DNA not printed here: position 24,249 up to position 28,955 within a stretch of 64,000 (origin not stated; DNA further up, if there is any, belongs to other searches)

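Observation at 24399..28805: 1468-aa degenerate-repeat coiled-coil protein convergent with smc-scpA-scpB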

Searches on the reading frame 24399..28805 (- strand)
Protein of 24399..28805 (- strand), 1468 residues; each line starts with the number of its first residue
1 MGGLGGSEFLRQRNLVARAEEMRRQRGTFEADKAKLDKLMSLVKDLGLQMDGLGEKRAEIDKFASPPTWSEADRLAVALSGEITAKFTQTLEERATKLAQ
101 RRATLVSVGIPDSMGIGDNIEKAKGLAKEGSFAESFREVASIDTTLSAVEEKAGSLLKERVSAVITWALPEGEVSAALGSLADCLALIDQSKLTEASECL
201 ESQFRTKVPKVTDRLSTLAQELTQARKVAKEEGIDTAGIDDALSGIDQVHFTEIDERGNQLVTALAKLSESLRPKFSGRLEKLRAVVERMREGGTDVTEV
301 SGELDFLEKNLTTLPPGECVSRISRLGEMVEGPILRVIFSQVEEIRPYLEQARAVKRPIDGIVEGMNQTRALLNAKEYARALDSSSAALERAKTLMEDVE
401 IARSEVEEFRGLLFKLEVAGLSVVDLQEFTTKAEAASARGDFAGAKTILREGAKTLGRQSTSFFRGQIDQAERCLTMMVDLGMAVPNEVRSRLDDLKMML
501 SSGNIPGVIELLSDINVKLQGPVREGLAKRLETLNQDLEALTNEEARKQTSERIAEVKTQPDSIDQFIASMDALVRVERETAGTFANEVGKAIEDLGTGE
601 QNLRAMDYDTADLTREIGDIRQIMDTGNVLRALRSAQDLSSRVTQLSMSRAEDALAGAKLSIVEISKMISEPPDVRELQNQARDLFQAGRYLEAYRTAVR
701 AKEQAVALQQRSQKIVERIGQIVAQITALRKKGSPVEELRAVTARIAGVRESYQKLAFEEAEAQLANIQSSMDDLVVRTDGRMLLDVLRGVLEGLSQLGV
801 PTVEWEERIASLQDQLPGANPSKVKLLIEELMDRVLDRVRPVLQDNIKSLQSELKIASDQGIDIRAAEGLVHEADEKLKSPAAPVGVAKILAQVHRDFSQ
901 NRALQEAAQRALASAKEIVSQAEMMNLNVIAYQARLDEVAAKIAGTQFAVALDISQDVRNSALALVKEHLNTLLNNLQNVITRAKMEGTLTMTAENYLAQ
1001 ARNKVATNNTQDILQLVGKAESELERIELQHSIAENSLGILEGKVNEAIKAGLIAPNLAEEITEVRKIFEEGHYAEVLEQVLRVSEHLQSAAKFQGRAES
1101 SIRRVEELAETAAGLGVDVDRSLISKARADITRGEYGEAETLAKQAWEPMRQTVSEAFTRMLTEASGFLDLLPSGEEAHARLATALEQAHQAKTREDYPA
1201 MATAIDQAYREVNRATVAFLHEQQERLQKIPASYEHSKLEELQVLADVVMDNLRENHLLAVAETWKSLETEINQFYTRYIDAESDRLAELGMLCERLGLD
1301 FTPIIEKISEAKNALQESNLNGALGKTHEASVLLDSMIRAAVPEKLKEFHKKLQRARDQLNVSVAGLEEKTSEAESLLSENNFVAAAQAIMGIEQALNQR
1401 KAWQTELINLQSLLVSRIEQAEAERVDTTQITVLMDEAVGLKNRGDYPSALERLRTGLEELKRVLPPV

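Call 6: search_protein_families(library=pfam, proteins=[window:24399-28805:-], max_evalue=0.1)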
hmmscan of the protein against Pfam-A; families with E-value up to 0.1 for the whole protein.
window:24399-28805:- (1468 aa): 2 families
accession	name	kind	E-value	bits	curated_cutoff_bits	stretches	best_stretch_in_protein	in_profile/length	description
PF07721.20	TPR_4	-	9.7e-05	23.1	27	0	433-451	8-26/26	Tetratricopeptide repeat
PF23542.1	DUF1512_C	-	0.058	13.8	25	0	557-601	61-105/175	Domain of unknown function (DUF1512) C-terminal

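Call 9: find_homologous_proteins(query=window:24399-28805:-)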
Query window:24399-28805:- (1468 aa): 3 proteins with E <= 0.001 among 8000 candidates.
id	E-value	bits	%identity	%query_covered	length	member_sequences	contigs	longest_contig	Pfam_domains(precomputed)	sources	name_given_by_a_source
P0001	0.0e+0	3082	100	100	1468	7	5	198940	-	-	-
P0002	0.0e+0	2293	73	100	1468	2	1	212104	-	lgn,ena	-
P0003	0.0e+0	1933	62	100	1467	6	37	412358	-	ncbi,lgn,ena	-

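Call 11: list_cluster_members(proteins=[P0001, P0002, P0003])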
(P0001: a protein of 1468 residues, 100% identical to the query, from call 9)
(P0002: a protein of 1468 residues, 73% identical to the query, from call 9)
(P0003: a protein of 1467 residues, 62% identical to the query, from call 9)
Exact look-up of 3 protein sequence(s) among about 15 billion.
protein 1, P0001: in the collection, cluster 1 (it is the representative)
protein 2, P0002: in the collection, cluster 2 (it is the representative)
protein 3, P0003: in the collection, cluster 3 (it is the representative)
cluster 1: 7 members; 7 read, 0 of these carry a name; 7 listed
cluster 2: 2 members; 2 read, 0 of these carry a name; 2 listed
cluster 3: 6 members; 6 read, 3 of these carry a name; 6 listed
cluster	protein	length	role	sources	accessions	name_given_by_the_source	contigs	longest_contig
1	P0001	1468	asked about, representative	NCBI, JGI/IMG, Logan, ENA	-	-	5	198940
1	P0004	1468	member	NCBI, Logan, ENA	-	-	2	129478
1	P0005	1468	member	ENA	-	-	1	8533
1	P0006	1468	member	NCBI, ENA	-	-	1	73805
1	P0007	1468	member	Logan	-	-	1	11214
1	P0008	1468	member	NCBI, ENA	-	-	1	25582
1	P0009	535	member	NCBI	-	-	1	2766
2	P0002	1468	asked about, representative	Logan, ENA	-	-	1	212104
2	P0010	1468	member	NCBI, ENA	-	-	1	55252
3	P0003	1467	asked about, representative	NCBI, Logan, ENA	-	-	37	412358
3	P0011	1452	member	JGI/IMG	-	hypothetical protein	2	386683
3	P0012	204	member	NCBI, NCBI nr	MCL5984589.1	MAG: hypothetical protein M1143_03355, partial [Candidatus Thermoplasmatota archaeon] | hypothetical protein [Candidatus Thermoplasmatota archaeon]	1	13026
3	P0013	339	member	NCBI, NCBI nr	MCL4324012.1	MAG: hypothetical protein M1144_00890, partial [Candidatus Thermoplasmatota archaeon] | hypothetical protein [Candidatus Thermoplasmatota archaeon]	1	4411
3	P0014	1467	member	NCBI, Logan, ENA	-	-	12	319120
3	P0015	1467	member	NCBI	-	-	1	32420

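Call 16: find_encoding_contigs(protein=P0003, flank=10000, max_places=4)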
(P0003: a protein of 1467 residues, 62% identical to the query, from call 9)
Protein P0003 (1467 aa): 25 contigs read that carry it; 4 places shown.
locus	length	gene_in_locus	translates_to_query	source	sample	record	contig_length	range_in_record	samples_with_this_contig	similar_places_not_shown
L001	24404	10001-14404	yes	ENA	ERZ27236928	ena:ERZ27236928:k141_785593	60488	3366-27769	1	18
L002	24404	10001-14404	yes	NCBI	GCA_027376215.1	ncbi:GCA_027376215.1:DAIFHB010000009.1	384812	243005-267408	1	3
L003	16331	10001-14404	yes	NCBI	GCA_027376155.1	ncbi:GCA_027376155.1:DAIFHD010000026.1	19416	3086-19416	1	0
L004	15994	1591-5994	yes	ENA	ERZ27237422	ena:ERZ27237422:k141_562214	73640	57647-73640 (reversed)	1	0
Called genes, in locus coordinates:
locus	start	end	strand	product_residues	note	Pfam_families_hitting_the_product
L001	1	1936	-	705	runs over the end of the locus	PF02629:CoA_binding, PF13380:CoA_binding_2, PF13607:Succ_CoA_lig, PF13549:ATP-grasp_5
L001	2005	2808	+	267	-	PF10609:ParA, PF13614:AAA_31 (weak), PF01656:CbiA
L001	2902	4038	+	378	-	PF00285:Citrate_synt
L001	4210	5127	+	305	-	PF03446:NAD_binding_2, PF14833:NAD_binding_11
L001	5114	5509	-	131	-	PF04038:DHNA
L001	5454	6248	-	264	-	PF01066:CDP-OH_P_transf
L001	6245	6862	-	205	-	PF02666:PS_Dcarbxylase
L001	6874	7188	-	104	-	PF00338:Ribosomal_S10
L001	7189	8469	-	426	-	PF00009:GTP_EFTU, PF01926:MMR_HSR1 (faint), PF03144:GTP_EFTU_D2, PF03143:GTP_EFTU_D3, PF22594:GTP-eEF1A_C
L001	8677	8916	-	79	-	-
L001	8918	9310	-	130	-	-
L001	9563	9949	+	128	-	PF21485:IF5A-like_N, PF08207:EFP_N (weak)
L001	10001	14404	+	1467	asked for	-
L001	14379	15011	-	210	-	PF04079:SMC_ScpB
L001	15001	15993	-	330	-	PF02616:SMC_ScpA (faint)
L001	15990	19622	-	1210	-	PF02463:SMC_N, PF13555:AAA_29 (weak), PF24161:CCDC39 (faint), PF06470:SMC_hinge, PF13304:AAA_21 (weak)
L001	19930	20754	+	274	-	PF13230:GATase_4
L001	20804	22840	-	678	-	PF04851:ResIII, PF17757:UvrB_inter, PF27431:UvrB_3rd, PF00271:Helicase_C, PF12344:UvrB, PF02151:UVR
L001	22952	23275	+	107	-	PF00085:Thioredoxin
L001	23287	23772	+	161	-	PF10604:Polyketide_cyc2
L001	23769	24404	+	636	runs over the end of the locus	PF00732:GMC_oxred_N, PF01266:DAO, PF05199:GMC_oxred_C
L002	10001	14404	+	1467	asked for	-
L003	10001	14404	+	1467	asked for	-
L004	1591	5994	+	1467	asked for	-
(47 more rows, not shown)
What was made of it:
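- On Phage tape-measure protein: The neighbours are aIF5A, EF-1alpha, S10, smc and scpAB (calls 6, 16).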

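Call 17: find_encoding_contigs(protein=P0002, flank=10000, max_places=3)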
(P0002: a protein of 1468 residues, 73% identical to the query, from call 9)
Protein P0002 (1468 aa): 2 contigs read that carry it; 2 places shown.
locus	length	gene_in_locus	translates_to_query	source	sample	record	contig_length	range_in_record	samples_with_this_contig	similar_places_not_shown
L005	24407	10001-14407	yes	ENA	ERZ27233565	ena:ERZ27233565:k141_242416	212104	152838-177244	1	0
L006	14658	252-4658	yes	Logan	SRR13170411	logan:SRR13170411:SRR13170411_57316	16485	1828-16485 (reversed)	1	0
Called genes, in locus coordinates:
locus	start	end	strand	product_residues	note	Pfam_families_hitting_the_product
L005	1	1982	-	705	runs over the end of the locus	PF02629:CoA_binding, PF13380:CoA_binding_2, PF13607:Succ_CoA_lig, PF19045:Ligase_CoA_2, PF13549:ATP-grasp_5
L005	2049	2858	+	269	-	PF10609:ParA, PF01656:CbiA, PF13614:AAA_31 (faint)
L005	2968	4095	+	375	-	PF00285:Citrate_synt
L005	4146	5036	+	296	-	PF02826:2-Hacid_dh_C, PF03446:NAD_binding_2, PF14833:NAD_binding_11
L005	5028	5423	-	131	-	PF04038:DHNA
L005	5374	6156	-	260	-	PF01066:CDP-OH_P_transf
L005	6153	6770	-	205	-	PF02666:PS_Dcarbxylase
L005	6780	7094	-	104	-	PF00338:Ribosomal_S10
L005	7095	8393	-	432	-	PF00009:GTP_EFTU, PF01926:MMR_HSR1 (faint), PF03144:GTP_EFTU_D2, PF03143:GTP_EFTU_D3, PF22594:GTP-eEF1A_C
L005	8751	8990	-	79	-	-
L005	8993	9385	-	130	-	-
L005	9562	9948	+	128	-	PF21485:IF5A-like_N, PF08207:EFP_N (weak)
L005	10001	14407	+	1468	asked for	-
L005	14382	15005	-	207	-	PF04079:SMC_ScpB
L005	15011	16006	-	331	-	-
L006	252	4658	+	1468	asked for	-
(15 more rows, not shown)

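Call 27: search_solved_structures(query=A1, max_evalue=1)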
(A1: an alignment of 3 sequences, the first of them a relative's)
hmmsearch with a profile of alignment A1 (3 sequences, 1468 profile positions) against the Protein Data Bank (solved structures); distinct sequences matched with E-value up to 1: 1.
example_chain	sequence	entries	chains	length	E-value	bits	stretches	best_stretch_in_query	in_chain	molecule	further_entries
9hs7_A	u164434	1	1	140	0.027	15.2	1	549-625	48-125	Transmembrane protein gp41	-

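Call 28: search_protein_families(library=ncbifam, proteins=[window:24399-28805:-], max_evalue=1)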
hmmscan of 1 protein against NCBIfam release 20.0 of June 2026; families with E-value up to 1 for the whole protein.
window:24399-28805:- (1468 aa): 2 families
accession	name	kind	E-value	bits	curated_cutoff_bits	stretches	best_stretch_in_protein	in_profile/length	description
NF038027.1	TssQ_fam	subfamily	0.076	13.6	65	0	1059-1093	7-41/100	TssQ family T6SS-associated lipoprotein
NF001851.0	PRK00571.2-4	equivalog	0.41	10.7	131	0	1162-1227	63-128/135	F0F1 ATP synthase subunit epsilon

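Call 38: search_protein_representatives(alignment_id=A2)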
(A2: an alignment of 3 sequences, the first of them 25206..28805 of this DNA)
Query: 3 sequences, 1200 profile positions. Proteins with E-value up to 0.001 (for the whole library): 111; up to 1e-10: 63; up to 1e-30: 27. The best 111 are listed.
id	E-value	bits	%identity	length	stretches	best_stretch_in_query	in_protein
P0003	0.0e+00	2377.2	-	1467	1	1-1200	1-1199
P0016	0.0e+00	1349.8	-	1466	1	1-1199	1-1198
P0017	1.7e-283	960.2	-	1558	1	1-1199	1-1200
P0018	1.3e-250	851.2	-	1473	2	10-1199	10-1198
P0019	1.2e-177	609.5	-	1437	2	41-1198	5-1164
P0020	1.1e-170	586.5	-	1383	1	135-1173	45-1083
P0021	1.9e-156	539.3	-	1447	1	52-1192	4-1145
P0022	6.9e-141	487.8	-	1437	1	42-1164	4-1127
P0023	4.0e-139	482.0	-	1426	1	67-1160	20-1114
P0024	2.6e-118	413.0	-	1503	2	2-1198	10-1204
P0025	6.1e-117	408.5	-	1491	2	1-1191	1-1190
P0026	9.9e-117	407.8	-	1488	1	3-1173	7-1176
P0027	5.3e-115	402.1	-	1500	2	12-1160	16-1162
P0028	1.5e-107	377.4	-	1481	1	13-1174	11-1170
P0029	1.1e-101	358.0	-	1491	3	11-1169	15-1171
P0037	1.2e-42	162.4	-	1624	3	27-1156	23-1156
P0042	3.3e-27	111.3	-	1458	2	210-1162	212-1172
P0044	8.5e-26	106.6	-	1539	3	12-1156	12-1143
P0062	1.9e-14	69.1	-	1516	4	171-1151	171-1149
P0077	7.2e-11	57.2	-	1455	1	12-1196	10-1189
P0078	1.2e-10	56.4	-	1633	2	17-1197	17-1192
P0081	9.4e-10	53.5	-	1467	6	970-1129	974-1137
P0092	6.5e-08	47.4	-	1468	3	584-1160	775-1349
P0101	4.1e-07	44.8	-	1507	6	845-1179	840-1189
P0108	3.8e-06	41.5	-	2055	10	839-1150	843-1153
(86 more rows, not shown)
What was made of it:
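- On Undescribed Thermoplasmata giant helical-repeat family (this report): Profile hits run from E 1e-283 to 1e-10 with query and target coordinates in step (call 38).
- Full-length hits match colinearly over more than 1100 residues, for example query 12-1196 to target 10-1189 (call 38). 111 homologous clusters exist (call 38).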
